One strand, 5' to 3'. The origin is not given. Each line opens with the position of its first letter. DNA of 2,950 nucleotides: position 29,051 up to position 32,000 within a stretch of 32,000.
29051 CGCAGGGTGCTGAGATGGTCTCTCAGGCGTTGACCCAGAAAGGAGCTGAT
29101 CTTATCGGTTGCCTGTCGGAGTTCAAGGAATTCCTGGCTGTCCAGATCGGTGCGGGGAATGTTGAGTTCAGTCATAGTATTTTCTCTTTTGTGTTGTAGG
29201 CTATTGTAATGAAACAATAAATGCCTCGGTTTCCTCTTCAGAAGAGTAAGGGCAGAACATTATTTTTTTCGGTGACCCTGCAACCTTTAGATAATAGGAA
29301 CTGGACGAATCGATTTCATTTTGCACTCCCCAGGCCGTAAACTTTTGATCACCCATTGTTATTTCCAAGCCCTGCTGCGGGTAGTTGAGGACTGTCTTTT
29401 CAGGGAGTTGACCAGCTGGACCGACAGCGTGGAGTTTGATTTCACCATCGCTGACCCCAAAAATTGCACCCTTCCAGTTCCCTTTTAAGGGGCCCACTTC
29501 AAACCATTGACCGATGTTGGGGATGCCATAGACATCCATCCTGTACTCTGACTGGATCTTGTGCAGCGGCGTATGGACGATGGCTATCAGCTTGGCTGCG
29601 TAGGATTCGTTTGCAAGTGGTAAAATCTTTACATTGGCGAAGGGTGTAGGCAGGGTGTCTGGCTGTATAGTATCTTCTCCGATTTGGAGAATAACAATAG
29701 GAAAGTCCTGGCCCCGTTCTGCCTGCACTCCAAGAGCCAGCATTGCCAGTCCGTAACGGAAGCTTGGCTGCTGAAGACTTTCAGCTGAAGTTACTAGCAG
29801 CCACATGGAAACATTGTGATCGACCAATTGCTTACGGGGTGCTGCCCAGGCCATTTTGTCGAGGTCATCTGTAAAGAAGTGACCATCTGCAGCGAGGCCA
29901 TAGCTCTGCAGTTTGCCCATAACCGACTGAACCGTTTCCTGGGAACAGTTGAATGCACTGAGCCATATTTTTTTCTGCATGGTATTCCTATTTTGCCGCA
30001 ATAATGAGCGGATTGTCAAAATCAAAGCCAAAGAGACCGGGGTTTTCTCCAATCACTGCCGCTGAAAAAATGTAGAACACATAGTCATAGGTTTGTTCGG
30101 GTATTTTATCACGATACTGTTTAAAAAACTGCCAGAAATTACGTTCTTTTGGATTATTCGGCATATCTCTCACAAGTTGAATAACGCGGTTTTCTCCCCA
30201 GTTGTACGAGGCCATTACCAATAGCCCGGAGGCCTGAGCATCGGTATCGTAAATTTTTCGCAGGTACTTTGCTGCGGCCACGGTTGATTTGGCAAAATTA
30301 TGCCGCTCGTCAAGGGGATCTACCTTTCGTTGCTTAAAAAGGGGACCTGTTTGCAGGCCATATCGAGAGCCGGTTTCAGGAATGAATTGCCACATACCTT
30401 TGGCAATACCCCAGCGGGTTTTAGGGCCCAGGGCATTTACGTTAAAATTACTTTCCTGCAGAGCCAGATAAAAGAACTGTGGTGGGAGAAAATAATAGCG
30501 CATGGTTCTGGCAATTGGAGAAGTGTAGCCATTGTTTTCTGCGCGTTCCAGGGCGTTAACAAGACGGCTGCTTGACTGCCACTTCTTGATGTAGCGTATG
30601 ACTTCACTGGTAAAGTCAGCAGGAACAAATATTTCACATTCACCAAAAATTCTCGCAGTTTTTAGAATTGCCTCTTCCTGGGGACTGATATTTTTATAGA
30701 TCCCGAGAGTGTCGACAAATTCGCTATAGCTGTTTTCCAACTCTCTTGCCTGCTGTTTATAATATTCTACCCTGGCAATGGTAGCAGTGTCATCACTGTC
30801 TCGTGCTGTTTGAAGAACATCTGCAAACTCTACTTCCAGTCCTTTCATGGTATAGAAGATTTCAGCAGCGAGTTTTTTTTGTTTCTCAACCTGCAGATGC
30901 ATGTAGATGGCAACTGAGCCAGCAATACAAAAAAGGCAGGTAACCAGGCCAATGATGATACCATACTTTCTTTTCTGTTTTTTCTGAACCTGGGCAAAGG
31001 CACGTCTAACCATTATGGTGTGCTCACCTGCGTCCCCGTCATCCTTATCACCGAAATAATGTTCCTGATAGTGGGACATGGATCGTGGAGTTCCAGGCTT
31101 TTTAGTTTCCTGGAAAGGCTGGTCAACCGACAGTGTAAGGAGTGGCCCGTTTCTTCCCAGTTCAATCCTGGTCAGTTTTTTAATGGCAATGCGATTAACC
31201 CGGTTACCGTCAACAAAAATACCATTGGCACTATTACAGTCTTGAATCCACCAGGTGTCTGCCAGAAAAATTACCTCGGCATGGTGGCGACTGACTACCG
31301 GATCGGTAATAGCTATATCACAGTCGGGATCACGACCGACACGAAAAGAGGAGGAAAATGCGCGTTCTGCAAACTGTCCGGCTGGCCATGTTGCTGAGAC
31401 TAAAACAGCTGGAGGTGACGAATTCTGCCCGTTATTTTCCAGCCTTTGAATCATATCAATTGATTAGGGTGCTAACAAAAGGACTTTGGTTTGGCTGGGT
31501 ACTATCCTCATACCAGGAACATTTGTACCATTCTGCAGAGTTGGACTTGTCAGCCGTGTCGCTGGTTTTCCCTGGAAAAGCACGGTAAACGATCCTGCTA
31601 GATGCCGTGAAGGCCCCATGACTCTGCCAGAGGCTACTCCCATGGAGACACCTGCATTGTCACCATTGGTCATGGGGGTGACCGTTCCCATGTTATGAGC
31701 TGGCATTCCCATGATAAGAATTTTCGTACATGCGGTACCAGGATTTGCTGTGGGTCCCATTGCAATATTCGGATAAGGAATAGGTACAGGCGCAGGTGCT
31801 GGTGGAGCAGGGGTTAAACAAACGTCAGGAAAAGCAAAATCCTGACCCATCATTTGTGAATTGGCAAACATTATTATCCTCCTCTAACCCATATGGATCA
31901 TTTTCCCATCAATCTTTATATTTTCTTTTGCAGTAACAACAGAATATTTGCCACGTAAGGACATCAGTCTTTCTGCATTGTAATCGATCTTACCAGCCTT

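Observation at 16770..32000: Overall: an STK/PP2C/FHA signalling island organised around a pared-down T6SS-like module with novel accessories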

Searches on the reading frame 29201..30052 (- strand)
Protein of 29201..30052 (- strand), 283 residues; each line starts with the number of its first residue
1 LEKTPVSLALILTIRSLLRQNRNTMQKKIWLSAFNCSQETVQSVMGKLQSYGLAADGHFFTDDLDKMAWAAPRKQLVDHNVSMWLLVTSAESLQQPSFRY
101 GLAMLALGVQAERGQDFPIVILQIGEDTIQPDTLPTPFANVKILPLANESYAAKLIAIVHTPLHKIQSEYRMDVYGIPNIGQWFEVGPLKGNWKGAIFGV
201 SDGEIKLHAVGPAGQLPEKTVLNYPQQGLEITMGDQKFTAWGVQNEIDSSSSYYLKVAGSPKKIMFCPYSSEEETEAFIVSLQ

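Call 9: search_protein_families(library=pfam, proteins=[window:29201-30052:-], max_evalue=1)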
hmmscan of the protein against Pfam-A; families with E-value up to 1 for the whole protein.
window:29201-30052:- (283 aa): 0 families

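Call 12: search_protein_families(library=ncbifam, proteins=[window:29201-30052:-], max_evalue=0.01)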
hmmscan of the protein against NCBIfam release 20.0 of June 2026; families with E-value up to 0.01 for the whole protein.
window:29201-30052:- (283 aa): 0 families

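Call 57: search_solved_structures(query=A2, max_evalue=10)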
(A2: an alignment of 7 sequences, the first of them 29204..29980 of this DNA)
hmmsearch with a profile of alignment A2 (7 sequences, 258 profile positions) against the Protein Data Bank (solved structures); distinct sequences matched with E-value up to 10: 2.
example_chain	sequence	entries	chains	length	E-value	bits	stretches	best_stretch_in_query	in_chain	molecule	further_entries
1e5u_I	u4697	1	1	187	0.74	12.2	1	173-222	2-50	INTIMIN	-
1f00_I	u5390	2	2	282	1.1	11.6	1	173-220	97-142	INTIMIN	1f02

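Call 78: predict_structure(protein=window:29204-29980:-)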
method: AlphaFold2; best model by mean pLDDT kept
length: 259 residues; sequences in the alignment: 1
mean_pLDDT: 47.6   pTM: 0.44
mean pLDDT of the five models: 47.6, 41.7, 40.4, 37.6, 37.5
residues with pLDDT >= 90: 0; 70-90: 47; 50-70: 55; < 50: 157
segments of 3 or more residues with pLDDT < 50: 105-259
pLDDT, mean of each block of 10 residues (from residue 1): 73 77 72 71 55 67 73 59 59 66 50 38 37 35 27 29 35 35 37 29 37 37 33 35 35 33
secondary structure, 60 per line:
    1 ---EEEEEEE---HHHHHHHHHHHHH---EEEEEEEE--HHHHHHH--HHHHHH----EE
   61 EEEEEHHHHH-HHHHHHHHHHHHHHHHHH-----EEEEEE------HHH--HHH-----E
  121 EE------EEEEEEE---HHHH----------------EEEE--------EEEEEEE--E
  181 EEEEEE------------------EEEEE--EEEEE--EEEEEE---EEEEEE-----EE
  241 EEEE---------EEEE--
elements in order: E4-10 H14-26 E30-37 H40-46 H49-54 E59-65 H66-70 H72-89 E95-100 E120-122 E129-135 H139-142 E159-162 E171-177 E180-186 E205-209 E212-216 E219-224 E228-233 E239-244 E254-257
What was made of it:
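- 29201..29980 (-): Unknown T6SS-associated protein 'unk259' (259 aa; the ORF could start at 30052). The single-sequence model is poor, pLDDT 48 (call 78).
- Tried and rejected: The single-sequence model was poor, with pLDDT 48 (call 78).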

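Call 81: fold_search(model_id=the predicted structure, library=pdb)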
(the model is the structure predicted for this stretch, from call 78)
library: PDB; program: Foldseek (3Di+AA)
matches with E <= 10: 1681; with E <= 0.001: 1
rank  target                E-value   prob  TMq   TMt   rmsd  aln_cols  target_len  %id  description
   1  2yui_MODEL_1_A        8.4e-04  0.98  0.28  0.36   7.9       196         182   11  Solution structure of the N-terminal domain in human cytokine-induced apoptosis inhibitor anamorsin (released 2008-04-15)
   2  4m6y_A                1.4e-03  0.95  0.22  0.18   8.7       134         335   11  Mutant structure of methyltransferase from Streptomyces hygroscopicus complexed with S-adenosyl-L-homocysteine and met (released 2014-06-25)
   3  4m6x_A                2.5e-03  0.97  0.26  0.21   9.1       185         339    9  Mutant structure of methyltransferase from Streptomyces hygroscopicus complexed with S-adenosyl-L-homocysteine and met (released 2014-06-25)
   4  8oz6_A                3.1e-03  0.99  0.29  0.20   5.5       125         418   20  cryoEM structure of SPARTA complex ligand-free (released 2023-08-16)
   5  8isy_B                4.0e-03  1.00  0.33  0.21   4.9       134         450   19  Cryo-EM structure of free-state Crt-SPARTA (released 2023-10-18)
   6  3tpz_A                6.9e-03  0.90  0.27  0.28   8.3       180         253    8  2.1 Angstrom crystal structure of the L114P mutant of E. Coli KsgA (released 2012-02-15)
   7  1y8c                  7.7e-03  0.28  0.20  0.21  21.1       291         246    8  Crystal structure of a S-adenosylmethionine-dependent methyltransferase from Clostridium acetobutylicum ATCC 824 (released 2004-12-28)
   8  2zul                  9.3e-03  0.63  0.25  0.19  14.4       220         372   10  Crystal structure of Thermus thermophilus 16S rRNA methyltransferase RsmC (TTHA0533) in complex with cofactor S-adenosyl (released 2009-10-27)
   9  3ri6_B                9.8e-03  0.84  0.24  0.19   6.3       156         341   12  A Novel Mechanism of Sulfur Transfer Catalyzed by O-Acetylhomoserine Sulfhydrylase in Methionine Biosynthetic Pathway  (released 2011-08-17)
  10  3u80_A                1.0e-02  0.99  0.28  0.51   4.2       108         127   18  1.60 Angstrom Resolution Crystal Structure of a 3-Dehydroquinate Dehydratase-like Protein from Bifidobacterium longum (released 2011-10-26)
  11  4m73_B                1.0e-02  0.82  0.22  0.18   8.2       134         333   10  Mutant structure of methyltransferase from Streptomyces hygroscopicus (released 2014-06-25)
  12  7qsq_A                1.1e-02  1.00  0.28  0.51   4.2       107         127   12  Permutated N-terminal lobe of the ribose binding protein from Thermotoga maritima (released 2023-01-11)
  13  4m6y_B                1.2e-02  0.85  0.25  0.21   9.3       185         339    9  Mutant structure of methyltransferase from Streptomyces hygroscopicus complexed with S-adenosyl-L-homocysteine and met (released 2014-06-25)
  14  9clz_0                1.3e-02  1.00  0.25  0.46   4.2       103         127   12  Novel designed icosahedral nanoparticle I3-A6 (released 2025-07-16)
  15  4m6x_B                1.3e-02  0.82  0.25  0.21   8.0       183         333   10  Mutant structure of methyltransferase from Streptomyces hygroscopicus complexed with S-adenosyl-L-homocysteine and met (released 2014-06-25)
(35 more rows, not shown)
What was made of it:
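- Tried and rejected: Its Foldseek hits are generic Rossmann/flavodoxin-like folds, some to TIR domains of SPARTA, at E ≥ 8e-4 (call 81), and I treat them as inconclusive.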

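Call 86: search_protein_families(library=padloc, proteins=[window:29204-29980:-], max_evalue=0.1)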
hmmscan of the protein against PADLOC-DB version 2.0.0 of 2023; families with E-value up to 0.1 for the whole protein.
window:29204-29980:- (259 aa): 0 families
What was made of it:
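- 29201..29980 (-): No family match (calls 9, 12, 57, 86).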

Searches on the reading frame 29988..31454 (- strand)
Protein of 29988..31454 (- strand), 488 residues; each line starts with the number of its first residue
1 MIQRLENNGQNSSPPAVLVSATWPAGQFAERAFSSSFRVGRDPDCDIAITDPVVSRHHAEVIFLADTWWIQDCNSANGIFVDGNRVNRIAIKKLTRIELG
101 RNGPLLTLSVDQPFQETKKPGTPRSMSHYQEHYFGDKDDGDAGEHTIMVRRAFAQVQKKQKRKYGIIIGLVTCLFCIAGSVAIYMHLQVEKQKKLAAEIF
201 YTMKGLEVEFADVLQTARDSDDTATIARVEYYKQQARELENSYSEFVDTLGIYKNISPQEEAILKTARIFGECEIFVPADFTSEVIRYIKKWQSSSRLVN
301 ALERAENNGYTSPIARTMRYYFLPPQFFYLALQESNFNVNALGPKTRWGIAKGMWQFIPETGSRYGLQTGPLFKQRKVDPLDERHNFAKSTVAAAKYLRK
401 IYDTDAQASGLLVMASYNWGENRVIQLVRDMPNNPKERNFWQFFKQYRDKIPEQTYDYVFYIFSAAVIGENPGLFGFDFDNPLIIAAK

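Call 9: search_protein_families(library=pfam, proteins=[window:29988-31454:-], max_evalue=1)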
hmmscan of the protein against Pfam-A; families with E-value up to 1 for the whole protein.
window:29988-31454:- (488 aa): 3 families
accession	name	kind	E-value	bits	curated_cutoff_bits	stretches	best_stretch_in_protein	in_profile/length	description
PF00498.31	FHA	-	3e-18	66.4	20.7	1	38-100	2-67/67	FHA domain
PF01464.25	SLT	-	7.5e-15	55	21.3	1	316-434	6-111/117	Transglycosylase SLT domain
PF16697.10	Yop-YscD_cpl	-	3.1e-13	50.2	33.2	1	36-101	18-85/94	Inner membrane component of T3SS, cytoplasmic domain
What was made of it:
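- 29988..31454 (-): FHA (cytoplasmic), TM (165-183) and a periplasmic SLT lytic transglycosylase (488 aa). FHA 3e-18 and SLT 7.5e-15 (call 9).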

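Call 12: search_protein_families(library=ncbifam, proteins=[window:29988-31454:-], max_evalue=0.01)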
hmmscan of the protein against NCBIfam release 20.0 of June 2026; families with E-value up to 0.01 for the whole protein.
window:29988-31454:- (488 aa): 7 families
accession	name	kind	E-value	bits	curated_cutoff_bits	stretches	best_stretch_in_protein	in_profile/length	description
NF008050.0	PRK10783.1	equivalog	5.9e-14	51.2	508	1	296-464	92-239/457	murein transglycosylase D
NF049868.1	FhaB_Rv0019c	equivalog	7.6e-13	48.8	125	1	19-101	71-153/158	FHA domain-containing protein FhaB/FipA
TIGR03354.1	VI_FHA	hypoth_equivalog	6.2e-10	39.4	120.25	1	28-131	16-128/420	type VI secretion system-associated FHA domain protein TagH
NF052403.1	ESX1TransRegEspM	equivalog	3.4e-09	36.1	550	1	35-138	29-133/367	ESX-1 type VII secretion system transcriptional regulator EspM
NF041660.2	oxygluDhInhib_OdhI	equivalog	1.4e-07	31.4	200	1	38-101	59-122/130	oxoglutarate dehydrogenase inhibitor Odhl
NF052573.1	HisKinEspAMyxo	equivalog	1.3e-05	23.5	1400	1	17-101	27-113/755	serine histidine kinase EspA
NF033760.1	gliding_GltG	equivalog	0.0019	16.8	650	1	39-101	28-91/650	adventurous gliding motility protein GltG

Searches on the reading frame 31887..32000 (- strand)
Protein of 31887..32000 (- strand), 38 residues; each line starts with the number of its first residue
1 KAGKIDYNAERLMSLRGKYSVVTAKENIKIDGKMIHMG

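Call 9: search_protein_families(library=pfam, proteins=[window:31887-32000:-], max_evalue=1)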
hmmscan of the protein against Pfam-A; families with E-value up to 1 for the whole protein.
seq(38 aa): 2 families
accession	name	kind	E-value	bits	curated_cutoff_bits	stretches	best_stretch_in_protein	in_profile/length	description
PF12059.13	DUF3540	-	2.9e-12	47.3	27.9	1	1-38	162-199/199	Protein of unknown function (DUF3540)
PF01818.22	Translat_reg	-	0.1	12.9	25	1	4-37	30-63/122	Bacteriophage translational regulator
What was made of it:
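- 31884..32000 (-): The last 38 codons of TvpC (DUF3540, 216 aa), a VgrG mimic of the spike pre-complex. It is not VgrG. DUF3540 2.9e-12, profile positions 162-199 of 199 (call 9).
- Checked: The 38-codon gene end at 31884-32000 matches DUF3540 positions 162-199 of 199 (2.9e-12, call 9).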
